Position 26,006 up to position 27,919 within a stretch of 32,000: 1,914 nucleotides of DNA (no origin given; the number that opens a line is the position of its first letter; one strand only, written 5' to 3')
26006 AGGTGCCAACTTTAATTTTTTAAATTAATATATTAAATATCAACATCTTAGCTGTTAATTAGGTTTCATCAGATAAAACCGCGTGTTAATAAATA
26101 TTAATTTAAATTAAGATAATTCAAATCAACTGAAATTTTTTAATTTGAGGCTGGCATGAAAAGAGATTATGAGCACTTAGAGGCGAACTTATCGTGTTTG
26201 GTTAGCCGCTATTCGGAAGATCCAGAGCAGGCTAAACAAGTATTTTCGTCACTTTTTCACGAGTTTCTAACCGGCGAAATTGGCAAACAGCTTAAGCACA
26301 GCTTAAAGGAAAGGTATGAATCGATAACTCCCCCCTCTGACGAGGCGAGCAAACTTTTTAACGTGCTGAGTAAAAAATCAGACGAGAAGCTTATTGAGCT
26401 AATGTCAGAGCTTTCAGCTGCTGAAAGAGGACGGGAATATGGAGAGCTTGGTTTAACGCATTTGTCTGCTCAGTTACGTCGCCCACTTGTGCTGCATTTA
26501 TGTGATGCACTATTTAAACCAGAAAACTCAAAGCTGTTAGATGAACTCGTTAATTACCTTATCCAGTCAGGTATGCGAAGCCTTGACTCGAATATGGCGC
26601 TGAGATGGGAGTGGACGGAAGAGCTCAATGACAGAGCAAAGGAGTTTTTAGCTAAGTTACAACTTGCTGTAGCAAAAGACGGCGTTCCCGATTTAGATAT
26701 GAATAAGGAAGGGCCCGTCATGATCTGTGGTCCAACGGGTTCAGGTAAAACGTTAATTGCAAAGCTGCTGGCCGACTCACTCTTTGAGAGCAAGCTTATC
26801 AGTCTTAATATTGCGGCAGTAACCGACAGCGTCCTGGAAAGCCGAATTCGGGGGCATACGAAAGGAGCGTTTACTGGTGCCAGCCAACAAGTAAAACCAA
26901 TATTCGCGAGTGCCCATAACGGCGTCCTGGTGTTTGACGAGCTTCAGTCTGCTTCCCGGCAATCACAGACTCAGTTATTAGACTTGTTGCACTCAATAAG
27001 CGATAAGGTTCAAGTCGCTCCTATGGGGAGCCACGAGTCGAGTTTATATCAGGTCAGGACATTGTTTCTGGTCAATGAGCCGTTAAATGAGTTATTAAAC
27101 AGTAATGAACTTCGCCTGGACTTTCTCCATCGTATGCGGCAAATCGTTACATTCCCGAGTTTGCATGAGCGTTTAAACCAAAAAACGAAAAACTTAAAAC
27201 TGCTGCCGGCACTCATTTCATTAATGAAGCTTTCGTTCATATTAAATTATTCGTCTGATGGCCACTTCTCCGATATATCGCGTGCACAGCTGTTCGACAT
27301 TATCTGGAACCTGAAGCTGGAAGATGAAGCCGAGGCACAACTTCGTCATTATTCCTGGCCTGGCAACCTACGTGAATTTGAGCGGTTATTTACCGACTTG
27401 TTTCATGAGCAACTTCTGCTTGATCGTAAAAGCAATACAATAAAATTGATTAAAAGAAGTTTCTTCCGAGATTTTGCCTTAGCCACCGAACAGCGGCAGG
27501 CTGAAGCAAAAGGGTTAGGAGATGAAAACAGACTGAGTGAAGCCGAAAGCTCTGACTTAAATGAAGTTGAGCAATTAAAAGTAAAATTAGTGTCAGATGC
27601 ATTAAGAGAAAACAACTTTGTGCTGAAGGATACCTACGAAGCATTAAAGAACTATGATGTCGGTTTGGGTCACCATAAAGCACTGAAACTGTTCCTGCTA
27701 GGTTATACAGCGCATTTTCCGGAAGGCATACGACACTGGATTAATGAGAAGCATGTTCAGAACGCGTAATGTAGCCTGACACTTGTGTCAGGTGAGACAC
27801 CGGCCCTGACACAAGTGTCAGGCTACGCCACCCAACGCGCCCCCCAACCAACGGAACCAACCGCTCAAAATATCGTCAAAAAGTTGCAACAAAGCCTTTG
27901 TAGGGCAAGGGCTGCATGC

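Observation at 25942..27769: Consensus sigma-54 promoter faces a divergently encoded GAFTGA enhancer-binding protein with a novel sensory domain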

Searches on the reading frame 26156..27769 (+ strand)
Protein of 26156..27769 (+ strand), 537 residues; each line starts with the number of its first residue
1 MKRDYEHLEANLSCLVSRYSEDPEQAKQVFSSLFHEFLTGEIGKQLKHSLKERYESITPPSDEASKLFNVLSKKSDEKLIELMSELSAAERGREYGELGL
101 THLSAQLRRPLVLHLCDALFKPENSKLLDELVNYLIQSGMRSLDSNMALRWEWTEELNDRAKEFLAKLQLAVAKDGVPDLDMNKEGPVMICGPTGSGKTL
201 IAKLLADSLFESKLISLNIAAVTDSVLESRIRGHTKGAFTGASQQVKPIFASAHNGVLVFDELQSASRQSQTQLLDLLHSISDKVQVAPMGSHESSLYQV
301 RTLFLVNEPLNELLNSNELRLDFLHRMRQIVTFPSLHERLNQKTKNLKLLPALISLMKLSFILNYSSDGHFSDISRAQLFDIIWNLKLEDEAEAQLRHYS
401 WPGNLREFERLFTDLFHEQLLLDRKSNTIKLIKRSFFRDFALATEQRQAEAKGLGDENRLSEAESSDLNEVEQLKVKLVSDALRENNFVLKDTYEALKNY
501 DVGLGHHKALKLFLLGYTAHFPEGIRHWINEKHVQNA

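Call 6: search_protein_families(library=pfam, proteins=[window:26156-27769:+], max_evalue=0.01)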
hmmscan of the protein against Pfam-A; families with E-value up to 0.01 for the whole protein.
window:26156-27769:+ (537 aa): 17 families
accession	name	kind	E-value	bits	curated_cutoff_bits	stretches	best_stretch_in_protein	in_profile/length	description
PF00158.32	Sigma54_activat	-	8.3e-28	97.6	20.2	1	184-330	21-165/168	Sigma-54 interaction domain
PF00004.35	AAA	-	4.1e-08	34.2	21.2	1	188-284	1-98/131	ATPase family associated with various cellular activities (AAA)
PF14532.12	Sigma54_activ_2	-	4.5e-08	33.9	25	1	185-287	21-103/138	Sigma-54 interaction domain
PF07728.20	AAA_5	-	3.5e-06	27.5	22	1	187-309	1-124/139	AAA domain (dynein-related subfamily)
PF13401.12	AAA_22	-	7.9e-06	26.6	27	1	184-287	4-118/130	AAA domain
PF01078.27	Mg_chelatase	-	2.4e-05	24.3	20.3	1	188-274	25-126/207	Magnesium chelatase, subunit ChlI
PF25601.1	AAA_lid_14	-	7.9e-05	22.8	27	1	387-413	27-54/87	AAA+ ATPase lid domain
PF20178.3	ToxA_N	-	0.00016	21.9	27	1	370-441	92-166/249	Dermonecrotic toxin, N-terminal domain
PF13173.12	AAA_14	-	0.00023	21.6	27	1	187-299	4-105/129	AAA domain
PF04851.21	ResIII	-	0.00091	19.6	22.5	1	166-215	13-53/164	Type III restriction enzyme, res subunit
PF12775.13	AAA_7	-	0.0011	19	25.8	1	182-221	30-71/181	P-loop containing dynein motor region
PF07724.20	AAA_2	-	0.0012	19.4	27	1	184-278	2-99/166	AAA domain (Cdc48 subfamily)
PF20720.3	nSTAND3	-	0.0019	18.4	27.2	1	183-213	15-45/155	Novel STAND NTPase 3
PF00270.35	DEAD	-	0.0035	17.5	26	0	186-206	15-35/167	DEAD/DEAH box helicase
PF13191.12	AAA_16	-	0.0044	18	32.6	0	186-213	25-52/167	AAA ATPase domain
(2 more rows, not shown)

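Call 7: search_protein_families(library=ncbifam, proteins=[window:26156-27769:+], max_evalue=0.01)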
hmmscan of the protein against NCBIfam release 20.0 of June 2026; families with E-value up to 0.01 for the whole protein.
window:26156-27769:+ (537 aa): 29 families (the best 25 are shown)
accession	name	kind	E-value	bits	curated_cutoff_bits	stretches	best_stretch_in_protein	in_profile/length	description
NF003451.0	PRK05022.1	equivalog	9e-34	117.1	476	1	187-498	215-495/512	nitric oxide reductase transcriptional regulator NorR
TIGR02974.1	phageshock_pspF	equivalog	2.6e-30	105.8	443.55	1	186-496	23-321/336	phage shock protein operon transcriptional activator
NF038308.1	RNA_repair_RtcR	equivalog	1.8e-27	96.4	650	1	182-341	201-362/530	RNA repair transcriptional activator RtcR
TIGR01818.1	ntrC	equivalog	6.9e-26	91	558.6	1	187-342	159-313/463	nitrogen regulation protein NR(I)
NF008622.0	PRK11608.1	equivalog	4.8e-25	88.3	529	1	185-411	29-232/329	phage shock protein operon transcriptional activator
TIGR01817.1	nifA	equivalog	1.8e-24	86.4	528.85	1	187-341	221-374/534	nif-specific transcriptional activator NifA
TIGR02915.1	PEP_resp_reg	equivalog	4.5e-23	81.8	502.6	1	187-410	164-363/445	PEP-CTERM-box response regulator transcription factor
NF008469.0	PRK11361.1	equivalog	1.3e-22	80.2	714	1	139-409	128-366/461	acetoacetate metabolism transcriptional regulator AtoC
TIGR02329.1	propionate_PrpR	equivalog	9.8e-21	74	499.2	1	185-453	235-477/526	propionate catabolism operon regulatory protein PrpR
NF050807.1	TransRegFlbDCaul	equivalog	1.3e-20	73.7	750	1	185-424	141-352/454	sigma-54-dependent transcriptional regulator FlbD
NF007689.0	PRK10365.1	equivalog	5.1e-20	71.7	760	1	185-340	162-316/441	sigma-54-dependent response regulator transcription factor ZraR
NF041552.1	TF_PrdR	equivalog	1.4e-19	69.9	795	1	185-409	290-490/577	sigma-54 dependent transcriptional regulator PrdR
NF041906.1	V4R_TF_MobR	exception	3.9e-19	68.5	999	1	188-454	258-494/544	phenol degradation transcriptional regulator MobR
NF011695.0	PRK15115.1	equivalog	1.6e-18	66.7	763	1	187-341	160-313/445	two-component system response regulator GlrR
NF008176.1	PRK10923.1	equivalog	1.6e-18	66.6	620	1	188-342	164-317/469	nitrogen regulation protein NR(I)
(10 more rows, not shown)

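Call 8: search_protein_families(library=padloc, proteins=[window:26156-27769:+], max_evalue=0.01)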
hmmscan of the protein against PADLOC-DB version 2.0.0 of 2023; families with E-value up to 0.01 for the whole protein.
window:26156-27769:+ (537 aa): 11 families
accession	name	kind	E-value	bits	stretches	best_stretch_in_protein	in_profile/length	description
PDLC01995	RtcR_PspF2--CARF_AAA_HTH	-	9.7e-32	108.7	1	184-413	189-395/481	-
PDLC01994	RtcR_PspF1--CARF_AAA_HTH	-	1.8e-24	84.6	1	187-477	183-435/468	-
PDLC01993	RtcR--CARF_AAA_HTH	-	4e-19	66.4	1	182-348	201-369/523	-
PDLC04140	mad8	-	2.9e-06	25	1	179-213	21-57/314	mads_8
PDLC04606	PDC-M37B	-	0.00026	18.3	1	188-279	177-269/390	-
PDLC01252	Cas3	-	0.00048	17.6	0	244-284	102-142/324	CAS-I; effector_G3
PDLC02196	IetA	-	0.0016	16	1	158-215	98-151/374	-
PDLC04605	PDC-M37B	-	0.0058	13.7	0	188-278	307-398/518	-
PDLC00915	TRIP13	-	0.0074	13.7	0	177-265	55-144/302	TRIP13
PDLC04232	IetA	-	0.0087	13.5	0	188-265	119-185/330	-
PDLC00938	Cas3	-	0.009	13.3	0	188-214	2-28/358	CRISPR-associated helicase Cas3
